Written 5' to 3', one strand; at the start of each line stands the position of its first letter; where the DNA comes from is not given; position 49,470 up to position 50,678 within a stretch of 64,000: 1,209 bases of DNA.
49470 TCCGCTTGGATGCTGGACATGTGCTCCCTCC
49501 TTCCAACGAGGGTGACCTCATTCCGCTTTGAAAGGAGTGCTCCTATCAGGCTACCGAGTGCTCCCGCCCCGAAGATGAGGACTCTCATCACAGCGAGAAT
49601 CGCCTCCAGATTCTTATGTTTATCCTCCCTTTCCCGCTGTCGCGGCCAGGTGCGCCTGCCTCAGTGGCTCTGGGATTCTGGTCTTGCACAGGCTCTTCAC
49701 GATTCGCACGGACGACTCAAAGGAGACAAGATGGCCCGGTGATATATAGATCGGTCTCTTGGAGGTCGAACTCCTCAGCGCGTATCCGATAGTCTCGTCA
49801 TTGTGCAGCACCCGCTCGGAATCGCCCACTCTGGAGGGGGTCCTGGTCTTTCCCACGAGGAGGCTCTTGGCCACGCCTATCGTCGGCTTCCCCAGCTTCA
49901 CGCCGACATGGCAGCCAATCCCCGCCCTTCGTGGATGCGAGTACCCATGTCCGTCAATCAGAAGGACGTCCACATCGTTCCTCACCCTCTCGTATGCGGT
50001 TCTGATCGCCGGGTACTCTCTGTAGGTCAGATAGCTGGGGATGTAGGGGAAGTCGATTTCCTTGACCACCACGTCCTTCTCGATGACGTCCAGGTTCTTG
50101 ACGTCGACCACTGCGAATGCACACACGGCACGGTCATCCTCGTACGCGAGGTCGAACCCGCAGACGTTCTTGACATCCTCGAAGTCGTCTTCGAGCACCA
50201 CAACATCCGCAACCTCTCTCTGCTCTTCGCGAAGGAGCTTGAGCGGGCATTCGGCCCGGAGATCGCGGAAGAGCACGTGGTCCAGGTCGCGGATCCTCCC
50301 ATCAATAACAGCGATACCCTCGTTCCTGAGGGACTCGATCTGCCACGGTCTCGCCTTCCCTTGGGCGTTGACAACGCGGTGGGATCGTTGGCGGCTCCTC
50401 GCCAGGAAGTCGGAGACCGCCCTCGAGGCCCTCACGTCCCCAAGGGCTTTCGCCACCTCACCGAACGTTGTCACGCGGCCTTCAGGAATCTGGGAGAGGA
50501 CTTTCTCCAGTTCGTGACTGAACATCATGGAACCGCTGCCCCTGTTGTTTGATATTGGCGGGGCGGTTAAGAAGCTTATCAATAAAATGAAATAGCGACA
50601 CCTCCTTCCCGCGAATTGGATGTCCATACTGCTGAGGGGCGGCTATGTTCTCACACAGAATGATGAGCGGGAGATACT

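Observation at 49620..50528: Alkyltransferase-like (Cys to Ser) domain fused to endonuclease V, alongside a separate canonical Ogt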

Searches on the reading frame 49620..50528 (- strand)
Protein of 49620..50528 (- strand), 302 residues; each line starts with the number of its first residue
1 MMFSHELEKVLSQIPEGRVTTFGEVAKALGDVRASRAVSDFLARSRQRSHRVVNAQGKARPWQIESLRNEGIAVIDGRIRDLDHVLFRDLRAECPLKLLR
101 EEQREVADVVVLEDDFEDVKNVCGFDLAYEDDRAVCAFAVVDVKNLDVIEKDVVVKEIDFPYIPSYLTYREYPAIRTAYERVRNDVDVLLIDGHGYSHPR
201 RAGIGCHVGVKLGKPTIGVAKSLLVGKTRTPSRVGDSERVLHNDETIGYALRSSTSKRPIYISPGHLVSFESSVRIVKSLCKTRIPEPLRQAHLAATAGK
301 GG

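Call 3: search_protein_families(library=pfam, proteins=[window:49620-50528:-], max_evalue=0.1)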
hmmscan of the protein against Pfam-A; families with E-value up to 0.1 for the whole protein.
window:49620-50528:- (302 aa): 3 families
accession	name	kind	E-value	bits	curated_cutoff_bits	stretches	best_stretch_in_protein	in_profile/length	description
PF04493.20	Endonuclease_5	-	2.7e-63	213.6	23.4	1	105-293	2-197/198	Endonuclease V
PF01035.26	DNA_binding_1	-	2.2e-10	40.7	27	1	3-59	2-62/81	6-O-methylguanine DNA methyltransferase, DNA binding domain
PF01949.23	Endo_dU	-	0.0021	17.9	32.7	1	248-298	130-180/182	Endonuclease dU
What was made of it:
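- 49620..50528 (-): Complete CDS (302 aa plus stop) of the Cys-less AGT-like domain / endonuclease V fusion protein. Pfam PF01035 + PF04493 (call 3).
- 50274..50528 (-): N-terminal AGT/ATL-fold domain (residues 1-85), Cys-less and with shortened loops. PF01035 E 2.2e-10 (call 3).
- On Endonuclease V (PF04493 / nfi): PF04493 213.6 bits against a cutoff of 23.4 (call 3).
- Checked: Pfam gives PF01035 DNA_binding_1 at residues 3-59 (profile 2-62 of 81, 40.7 bits against a cutoff of 27, E 2.2e-10) and PF04493 Endonuclease V at residues 105-293 (213.6 bits, E 2.7e-63) (call 3).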

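Call 4: search_protein_families(library=ncbifam, proteins=[window:49620-50528:-], max_evalue=0.1)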
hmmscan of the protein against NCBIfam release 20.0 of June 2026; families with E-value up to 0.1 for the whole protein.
window:49620-50528:- (302 aa): 5 families
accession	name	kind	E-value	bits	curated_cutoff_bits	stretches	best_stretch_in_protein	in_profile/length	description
NF008629.1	PRK11617.1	equivalog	4.1e-58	196.4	230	1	97-296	4-208/218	deoxyribonuclease V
NF041102.1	endonuc_V_Ttgales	equivalog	1.8e-53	182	300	1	101-296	13-212/216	endonuclease V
TIGR00589.1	ogt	superfamily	1.3e-05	25.2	46.4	1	3-59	3-63/80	methylated-DNA--[protein]-cysteine S-methyltransferase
NF001977.0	PRK00766.1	equivalog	0.0056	16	235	1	258-298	145-185/195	hypothetical protein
NF007626.0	PRK10286.1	equivalog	0.012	15.7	192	1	3-39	89-125/171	methylated-DNA--[protein]-cysteine S-methyltransferase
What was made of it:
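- On Endonuclease V (PF04493 / nfi): The NCBIfam equivalog models NF008629 (196 bits against cutoff 230) and NF041102 (182 against 300) fall below their own cutoffs, as expected for a divergent fused form (call 4).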

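Call 6: find_homologous_proteins(query=window:49620-50528:-, max_evalue=0.00001)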
Query window:49620-50528:- (302 aa): 1287 proteins with E <= 0.00001 among 3813 candidates; the best 120 are listed.
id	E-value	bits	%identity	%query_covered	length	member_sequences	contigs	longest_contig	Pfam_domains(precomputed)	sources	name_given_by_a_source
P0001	5.6e-189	644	96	100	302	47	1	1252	PF04493.21,PF01035.27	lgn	-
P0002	6.1e-175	598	89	100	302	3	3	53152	PF04493.21,PF01035.27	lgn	-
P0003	2.0e-131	456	67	99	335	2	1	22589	PF04493.21,PF01035.27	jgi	jgi:deoxyribonuclease V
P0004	4.4e-129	448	69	100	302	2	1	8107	PF04493.21,PF01035.27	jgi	jgi:deoxyribonuclease V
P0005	1.2e-124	433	66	100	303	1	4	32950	PF04493.21,PF01035.27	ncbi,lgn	ncbi:MAG: endonuclease V [Thermoplasmata archaeon]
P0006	5.9e-123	428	63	99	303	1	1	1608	PF04493.21,PF01035.27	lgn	-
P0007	7.2e-122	424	62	99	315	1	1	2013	PF04493.21,PF01035.27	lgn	-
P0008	2.4e-121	422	63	100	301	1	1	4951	PF04493.21,PF01035.27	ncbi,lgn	ncbi:MAG: endonuclease V [Thermoplasmata archaeon]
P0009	6.3e-121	421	62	100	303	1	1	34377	PF04493.21,PF01035.27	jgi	jgi:deoxyribonuclease V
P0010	2.8e-119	416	61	100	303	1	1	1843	PF04493.21,PF01035.27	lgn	-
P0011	4.0e-119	415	62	99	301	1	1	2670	PF04493.21,PF01035.27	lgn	-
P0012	2.6e-111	390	60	100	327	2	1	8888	PF04493.21,PF01035.27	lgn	-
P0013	7.7e-76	273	47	98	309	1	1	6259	PF04493.21,PF01035.27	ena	-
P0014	3.1e-75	271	43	98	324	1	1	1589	PF04493.21,PF01035.27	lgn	-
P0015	1.2e-74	269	46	97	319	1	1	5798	PF04493.21,PF01035.27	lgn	-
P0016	5.5e-74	267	46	97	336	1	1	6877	PF04493.21,PF01035.27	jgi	jgi:deoxyribonuclease V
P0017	6.4e-74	267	47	98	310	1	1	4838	PF04493.21,PF01035.27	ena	-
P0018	1.1e-73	266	43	98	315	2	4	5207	PF04493.21,PF01035.27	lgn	-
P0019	1.4e-73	266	47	99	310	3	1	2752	PF04493.21,PF01035.27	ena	-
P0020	1.3e-72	262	46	99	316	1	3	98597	PF04493.21,PF01035.27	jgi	jgi:deoxyribonuclease V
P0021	5.8e-72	260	47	97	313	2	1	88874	PF04493.21,PF01035.27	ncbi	-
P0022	6.1e-72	260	45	97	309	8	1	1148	PF04493.21,PF01035.27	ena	-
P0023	1.0e-71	260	48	98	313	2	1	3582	PF04493.21,PF01035.27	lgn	-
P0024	2.0e-71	259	47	97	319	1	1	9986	PF04493.21,PF01035.27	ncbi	-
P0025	2.2e-71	258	44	98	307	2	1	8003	PF04493.21,PF01035.27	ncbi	-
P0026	2.5e-71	258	46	97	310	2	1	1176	PF04493.21,PF01035.27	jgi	-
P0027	3.6e-71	258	44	97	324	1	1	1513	PF04493.21,PF01035.27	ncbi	-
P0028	3.7e-71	258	41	97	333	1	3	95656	PF04493.21,PF01035.27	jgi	jgi:deoxyribonuclease V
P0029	7.2e-71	257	45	95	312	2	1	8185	PF04493.21,PF01035.27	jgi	jgi:deoxyribonuclease V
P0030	1.4e-70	256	44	98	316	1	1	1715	PF04493.21,PF01035.27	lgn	-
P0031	1.5e-70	256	45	95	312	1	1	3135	PF04493.21,PF01035.27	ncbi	-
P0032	2.1e-70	255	45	97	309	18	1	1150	PF04493.21,PF01035.27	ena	-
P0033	2.6e-70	255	46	98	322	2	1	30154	PF04493.21,PF01035.27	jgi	jgi:deoxyribonuclease V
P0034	2.6e-70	255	44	98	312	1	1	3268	PF04493.21,PF01035.27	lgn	-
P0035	2.7e-70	255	47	98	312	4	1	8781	PF04493.21,PF01035.27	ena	-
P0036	3.1e-70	255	46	98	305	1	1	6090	PF04493.21,PF01035.27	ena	-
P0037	3.6e-70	254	46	98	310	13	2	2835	PF04493.21,PF01035.27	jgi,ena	-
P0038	1.1e-69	253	44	99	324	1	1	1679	PF04493.21,PF01035.27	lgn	-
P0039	2.9e-69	251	43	95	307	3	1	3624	PF04493.21,PF01035.27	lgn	-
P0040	4.1e-69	251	45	98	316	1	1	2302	PF04493.21,PF01035.27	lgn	-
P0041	4.2e-69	251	46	98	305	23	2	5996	PF04493.21,PF01035.27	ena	-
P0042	5.5e-69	251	40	97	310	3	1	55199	PF04493.21,PF01035.27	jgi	jgi:deoxyribonuclease V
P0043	7.2e-69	250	43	98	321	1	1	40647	PF04493.21,PF01035.27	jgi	jgi:deoxyribonuclease V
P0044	8.7e-69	250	46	96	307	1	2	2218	PF04493.21,PF01035.27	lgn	-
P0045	1.1e-68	250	45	97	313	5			PF04493.21,PF01035.27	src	-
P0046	1.4e-68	249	45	98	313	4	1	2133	PF04493.21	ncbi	-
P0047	6.2e-68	247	41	99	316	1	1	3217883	PF04493.21,PF01035.27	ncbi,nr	ncbi:MAG: endonuclease V [Methanomassiliicoccales archaeon]|nr:MAG: endonuclease V [Methanomassiliic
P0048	3.2e-67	245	43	98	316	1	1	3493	PF04493.21,PF01035.27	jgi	jgi:deoxyribonuclease V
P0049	3.2e-67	245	45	95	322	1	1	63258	PF04493.21,PF01035.27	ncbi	ncbi:MAG: endonuclease V [Thermoplasmata archaeon]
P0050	3.3e-67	245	44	98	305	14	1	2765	PF04493.21,PF01035.27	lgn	-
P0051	4.3e-67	244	42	96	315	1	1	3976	PF04493.21,PF01035.27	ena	-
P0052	6.1e-67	244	45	97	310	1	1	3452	PF04493.21,PF01035.27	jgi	jgi:deoxyribonuclease V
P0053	9.4e-67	243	42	95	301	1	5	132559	PF04493.21,PF01035.27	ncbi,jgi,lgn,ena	-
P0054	1.1e-66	243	43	97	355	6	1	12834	PF04493.21,PF01035.27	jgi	-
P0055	1.4e-66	243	45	99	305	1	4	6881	PF04493.21,PF01035.27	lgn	-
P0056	4.8e-66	241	44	96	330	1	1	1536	PF04493.21,PF01035.27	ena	-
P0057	6.4e-66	241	44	97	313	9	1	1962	PF04493.21,PF01035.27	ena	-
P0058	2.5e-65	239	42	95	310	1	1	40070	PF04493.21,PF01035.27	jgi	jgi:deoxyribonuclease V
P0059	2.5e-65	239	41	96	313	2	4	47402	PF04493.21,PF01035.27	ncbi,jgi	jgi:deoxyribonuclease V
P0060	2.9e-65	238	44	97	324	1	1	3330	PF04493.21,PF01035.27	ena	-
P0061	3.4e-65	238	44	98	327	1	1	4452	PF04493.21,PF01035.27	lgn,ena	-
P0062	4.2e-65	238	43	95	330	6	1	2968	PF04493.21,PF01035.27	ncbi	-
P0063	4.7e-65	238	42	99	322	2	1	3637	PF04493.21,PF01035.27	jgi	jgi:deoxyribonuclease V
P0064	2.0e-64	236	42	95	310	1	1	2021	PF04493.21,PF01035.27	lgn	-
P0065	2.8e-64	235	42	95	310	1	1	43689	PF04493.21,PF01035.27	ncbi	-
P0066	2.9e-64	235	43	97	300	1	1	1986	PF04493.21,PF01035.27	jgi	-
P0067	3.0e-64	235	42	95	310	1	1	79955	PF04493.21,PF01035.27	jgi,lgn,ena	-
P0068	3.1e-64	235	41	99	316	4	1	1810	PF04493.21,PF01035.27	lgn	-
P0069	3.2e-64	235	43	99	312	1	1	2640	PF04493.21,PF01035.27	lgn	-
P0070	3.8e-64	235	44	99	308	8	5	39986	PF04493.21,PF01035.27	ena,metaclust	metaclust:\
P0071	4.1e-64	235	44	100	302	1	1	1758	PF04493.21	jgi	jgi:deoxyribonuclease V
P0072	4.5e-64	234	40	98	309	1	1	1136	PF04493.21,PF01035.27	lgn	-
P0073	5.6e-64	234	43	97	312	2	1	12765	PF04493.21,PF01035.27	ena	-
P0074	8.9e-64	234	41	95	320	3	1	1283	PF04493.21,PF01035.27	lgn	-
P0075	1.9e-63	232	43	97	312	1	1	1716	PF04493.21,PF01035.27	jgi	-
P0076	1.9e-63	232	43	97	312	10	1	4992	PF04493.21,PF01035.27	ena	-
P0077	4.7e-63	231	42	97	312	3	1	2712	PF04493.21,PF01035.27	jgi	-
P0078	5.0e-63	231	43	97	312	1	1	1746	PF04493.21,PF01035.27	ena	-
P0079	5.2e-63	231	43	99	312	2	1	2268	PF04493.21,PF01035.27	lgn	-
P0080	6.7e-63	231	43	97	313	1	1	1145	PF04493.21,PF01035.27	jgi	-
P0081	8.3e-63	230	43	95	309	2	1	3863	PF04493.21,PF01035.27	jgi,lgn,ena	-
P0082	1.1e-62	230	42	98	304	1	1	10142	PF04493.21,PF01035.27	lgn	-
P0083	1.4e-62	230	43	97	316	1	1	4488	PF04493.21,PF01035.27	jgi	-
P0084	2.0e-62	229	41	96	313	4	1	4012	PF04493.21,PF01035.27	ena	-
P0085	2.5e-62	229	42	95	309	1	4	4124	PF04493.21,PF01035.27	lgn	-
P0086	2.9e-62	229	43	98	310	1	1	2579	PF04493.21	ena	-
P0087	3.1e-62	228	44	99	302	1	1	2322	PF04493.21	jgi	-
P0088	3.7e-62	228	40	95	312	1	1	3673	PF04493.21,PF01035.27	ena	-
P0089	4.4e-62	228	44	97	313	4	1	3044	PF04493.21,PF01035.27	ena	-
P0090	6.0e-62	228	44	97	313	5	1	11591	PF04493.21,PF01035.27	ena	-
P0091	1.3e-61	226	44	98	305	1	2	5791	PF04493.21,PF01035.27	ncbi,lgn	-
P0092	1.6e-61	226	43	99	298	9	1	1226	PF04493.21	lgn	-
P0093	3.4e-61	225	41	98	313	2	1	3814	PF04493.21,PF01035.27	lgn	-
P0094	3.5e-61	225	42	99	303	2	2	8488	PF04493.21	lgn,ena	-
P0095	4.0e-61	225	39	98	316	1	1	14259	PF04493.21,PF01035.27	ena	-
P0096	4.8e-61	225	42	95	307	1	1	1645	PF04493.21,PF01035.27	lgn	-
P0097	4.9e-61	225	42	100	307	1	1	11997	PF04493.21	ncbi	-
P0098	6.9e-61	224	42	95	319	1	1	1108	PF04493.21,PF01035.27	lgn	-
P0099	9.3e-61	224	43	97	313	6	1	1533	PF04493.21,PF01035.27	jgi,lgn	jgi:deoxyribonuclease V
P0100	9.5e-61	224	41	95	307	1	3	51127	PF04493.21,PF01035.27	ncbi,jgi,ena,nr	ncbi:hypothetical protein AYK21_01075 [Thermoplasmatales archaeon SG8-52-2]|nr:MAG: hypothetical pro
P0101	1.3e-60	223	42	99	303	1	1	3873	PF04493.21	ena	-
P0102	1.4e-60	223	40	94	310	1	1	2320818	PF04493.21,PF01035.27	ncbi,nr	ncbi:MAG: endonuclease V [Thermoplasmatales archaeon]|nr:MAG: endonuclease V [Thermoplasmatales arch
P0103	1.5e-60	223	39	96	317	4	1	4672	PF04493.21,PF01035.27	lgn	-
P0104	1.5e-60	223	41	95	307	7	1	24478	PF04493.21,PF01035.27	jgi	-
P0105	1.6e-60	223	43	97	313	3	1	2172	PF04493.21,PF01035.27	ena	-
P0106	1.7e-60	223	42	95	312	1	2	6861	PF04493.21,PF01035.27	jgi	-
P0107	2.6e-60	222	43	99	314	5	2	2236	PF04493.21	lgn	-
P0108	2.8e-60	222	42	99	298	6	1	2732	PF04493.21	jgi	-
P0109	4.0e-60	222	42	98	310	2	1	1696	PF04493.21,PF01035.27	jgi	-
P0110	4.0e-60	222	49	73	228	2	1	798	PF04493.21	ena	-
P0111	5.5e-60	221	41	98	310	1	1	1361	PF04493.21,PF01035.27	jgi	jgi:deoxyribonuclease V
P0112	7.3e-60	221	38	98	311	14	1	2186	PF04493.21,PF01035.27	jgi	-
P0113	8.8e-60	220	42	98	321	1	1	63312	PF04493.21,PF01035.27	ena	-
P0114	1.2e-59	220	41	100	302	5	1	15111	PF04493.21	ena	-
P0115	1.2e-59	220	41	98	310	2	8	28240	PF04493.21,PF01035.27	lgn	-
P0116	4.1e-59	218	40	95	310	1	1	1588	PF04493.21,PF01035.27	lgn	-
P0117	4.5e-59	218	40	95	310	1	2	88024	PF04493.21,PF01035.27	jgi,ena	-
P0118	4.8e-59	218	38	95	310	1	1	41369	PF04493.21,PF01035.27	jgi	-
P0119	4.8e-59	218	39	95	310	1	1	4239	PF04493.21,PF01035.27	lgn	-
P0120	5.0e-59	218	40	96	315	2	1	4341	PF04493.21,PF01035.27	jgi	jgi:deoxyribonuclease V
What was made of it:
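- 49620..50528 (-): 1287 homologues with E<1e-5, nearly all with the same two-domain architecture (call 6).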

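Call 25: predict_structure(alignment_id=A1)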
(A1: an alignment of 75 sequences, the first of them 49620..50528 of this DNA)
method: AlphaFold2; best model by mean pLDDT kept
length: 302 residues; sequences in the alignment: 75
mean_pLDDT: 94.9   pTM: 0.90
mean pLDDT of the five models: 94.9, 94.9, 94.7, 94.7, 94.6
residues with pLDDT >= 90: 275; 70-90: 22; 50-70: 3; < 50: 2
segments of 3 or more residues with pLDDT < 50: none
pLDDT, mean of each block of 10 residues (from residue 1): 91 96 97 93 82 95 95 96 96 94 97 98 96 95 98 95 92 98 98 97 98 99 95 97 97 93 99 98 96 87 41
secondary structure, 60 per line:
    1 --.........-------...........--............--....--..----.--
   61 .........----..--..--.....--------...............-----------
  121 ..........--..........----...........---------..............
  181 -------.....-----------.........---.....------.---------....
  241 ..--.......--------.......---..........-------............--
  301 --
elements in order: H3-11 E19-21 H22-29 H32-43 H46-49 H61-69 H82-85 H95-109 E121-130 E133-142 E147-157 H167-180 E188-192 H204-212 E216-220 E237-242 E245-251 E260-266 H270-279 H287-298
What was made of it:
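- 49620..50528 (-): AF2 model pLDDT 94.9, pTM 0.90 (call 25).
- pTM 0.90 for the two-domain model, with no low-confidence linker, suggests a fixed domain arrangement (call 25). The junction is rigid and linker-free, with pTM 0.90 (call 25).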

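Call 29: fold_search(model_id=the predicted structure, library=pdb)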
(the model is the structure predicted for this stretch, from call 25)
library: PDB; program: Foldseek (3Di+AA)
matches with E <= 10: 1376; with E <= 0.001: 121
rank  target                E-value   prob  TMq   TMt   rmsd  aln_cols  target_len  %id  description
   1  6ozg_B                3.2e-24  1.00  0.67  0.89   4.5       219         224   33  Crystal structure of Thermotoga maritima (Tm) Endonuclease V (E89Q) in complex with a 12mer DNA containing an inosine  (released 2019-09-04)
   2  6ozf_B                3.4e-24  1.00  0.67  0.89   1.7       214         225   34  Crystal structure of Thermotoga maritima (Tm) Endonuclease V (D110N) in complex with a 12mer DNA containing an inosine (released 2019-09-04)
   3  6ozg_A                6.2e-24  1.00  0.66  0.89   1.7       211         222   33  Crystal structure of Thermotoga maritima (Tm) Endonuclease V (E89Q) in complex with a 12mer DNA containing an inosine  (released 2019-09-04)
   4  3hd0_B                6.6e-24  1.00  0.65  0.91   1.8       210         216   34  Crystal structure of Tm1865, an Endonuclease V from Thermotoga Maritima (released 2009-07-14)
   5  6ozf_A                9.5e-24  1.00  0.66  0.89   1.7       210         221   33  Crystal structure of Thermotoga maritima (Tm) Endonuclease V (D110N) in complex with a 12mer DNA containing an inosine (released 2019-09-04)
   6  2w36_A                1.0e-23  1.00  0.67  0.90   1.8       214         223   34  Structures of endonuclease V with DNA reveal initiation of deaminated adenine repair (released 2009-01-20)
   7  3hd0_A                1.3e-23  1.00  0.65  0.89   1.9       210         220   34  Crystal structure of Tm1865, an Endonuclease V from Thermotoga Maritima (released 2009-07-14)
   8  4xpu_A                1.3e-23  1.00  0.63  0.90   1.7       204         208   35  The crystal structure of EndoV from E.coli (released 2015-08-19)
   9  4xpu_B                1.7e-23  1.00  0.62  0.89   1.7       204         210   35  The crystal structure of EndoV from E.coli (released 2015-08-19)
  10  2w35_A                2.2e-23  1.00  0.67  0.90   1.8       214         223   34  Structures of endonuclease V with DNA reveal initiation of deaminated adenine repair (released 2009-01-20)
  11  3hd0_D                2.5e-23  1.00  0.65  0.88   1.9       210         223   34  Crystal structure of Tm1865, an Endonuclease V from Thermotoga Maritima (released 2009-07-14)
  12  6ozk_A                7.1e-22  1.00  0.63  0.78   2.5       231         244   31  Crystal structure of Mus musculus (Mm) Endonuclease V in complex with a 23mer RNA oligo containing an inosine after 68 (released 2019-09-04)
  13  6ozl_B                1.7e-21  1.00  0.63  0.78   2.5       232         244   31  Crystal structure of Mus musculus (Mm) Endonuclease V in complex with a 23mer RNA oligo containing an inosine after a  (released 2019-09-04)
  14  6ozs_A                1.8e-21  1.00  0.63  0.78   2.6       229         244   30  Crystal structure of Mus musculus (Mm) Endonuclease V in complex with a 23mer RNA oligo containing an inosine after a  (released 2019-09-04)
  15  6ozo_A                2.0e-21  1.00  0.64  0.78   2.6       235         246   31  Crystal structure of Mus musculus (Mm) Endonuclease V in complex with a 23mer RNA oligo containing an inosine after a  (released 2019-09-04)
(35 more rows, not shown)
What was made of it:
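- On Endonuclease V (PF04493 / nfi): Foldseek to Tm and E. coli EndoV E about 1e-23 to 3e-24, TMt about 0.9 (call 29).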

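Call 32: find_encoding_contigs(protein=P0002, flank=10000, max_places=3)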
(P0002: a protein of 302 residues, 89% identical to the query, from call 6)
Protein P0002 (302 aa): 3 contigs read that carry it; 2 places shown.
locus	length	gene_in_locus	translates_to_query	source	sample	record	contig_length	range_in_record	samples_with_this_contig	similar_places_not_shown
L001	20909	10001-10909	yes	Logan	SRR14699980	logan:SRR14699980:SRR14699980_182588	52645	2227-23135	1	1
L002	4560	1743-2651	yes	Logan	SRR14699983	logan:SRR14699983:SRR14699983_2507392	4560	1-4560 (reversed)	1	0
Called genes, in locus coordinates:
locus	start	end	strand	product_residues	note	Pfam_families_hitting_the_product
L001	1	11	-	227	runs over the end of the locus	PF01956:EMC3_TMCO1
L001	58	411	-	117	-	PF01920:Prefoldin_2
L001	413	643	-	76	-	PF09341:Pcc1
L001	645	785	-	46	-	PF03604:Zn_ribbon_RPAB4 (weak)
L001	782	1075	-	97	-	PF01780:Ribosomal_L37ae, PF08646:Rep_fac-A_C (weak)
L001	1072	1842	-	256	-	PF01138:RNase_PH, PF03725:RNase_PH_C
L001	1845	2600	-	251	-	PF01138:RNase_PH, PF03725:RNase_PH_C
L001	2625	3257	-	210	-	PF00575:S1 (weak), PF21266:S1_RRP4 (weak), PF00013:KH_1 (weak), PF15985:KH_6 (weak)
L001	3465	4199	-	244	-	PF01172:SBDS_N, PF09377:SBDS_domain_II, PF20268:SBDS_C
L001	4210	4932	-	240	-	PF10584:Proteasome_A_N, PF00227:Proteasome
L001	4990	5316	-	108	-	PF01900:RNase_P_Rpp14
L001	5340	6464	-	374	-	PF00091:Tubulin, PF12327:FtsZ_C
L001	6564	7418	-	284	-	PF07754:Ribosomal_aS21 (faint), PF13248:Zn_ribbon_3 (faint), PF12773:DZR (weak)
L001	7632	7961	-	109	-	PF02036:SCP2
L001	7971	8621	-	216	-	PF01351:RNase_HII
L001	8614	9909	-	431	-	PF01979:Amidohydro_1, PF07969:Amidohydro_3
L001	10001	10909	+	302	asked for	PF01035:DNA_binding_1, PF04493:Endonuclease_5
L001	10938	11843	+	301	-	PF02558:ApbA, PF08546:ApbA_C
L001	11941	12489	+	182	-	PF00352:TBP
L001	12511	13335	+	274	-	PF01026:TatD_DNase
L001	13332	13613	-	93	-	PF00708:Acylphosphatase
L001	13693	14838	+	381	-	PF00571:CBS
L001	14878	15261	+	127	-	-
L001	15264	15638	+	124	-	PF04126:Cyclophil_like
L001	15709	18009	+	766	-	PF18911:PKD_4, PF00801:PKD (faint)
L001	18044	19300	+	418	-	PF13545:HTH_Crp_2 (faint), PF13191:AAA_16 (weak), PF01637:ATPase_2 (weak), PF24883:NPHP3_N (faint), PF13401:AAA_22 (weak)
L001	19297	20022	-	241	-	PF03796:DnaB_C, PF06745:ATPase, PF23442:DUF7125 (weak), PF13481:AAA_25 (weak)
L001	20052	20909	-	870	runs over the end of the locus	PF13229:Beta_helix, PF05763:DUF835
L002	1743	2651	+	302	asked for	PF01035:DNA_binding_1, PF04493:Endonuclease_5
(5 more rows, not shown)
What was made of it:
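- Checked: It also leaves the same 91-nt divergent intergenic gap seen at a syntenic locus, L001 (call 32).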
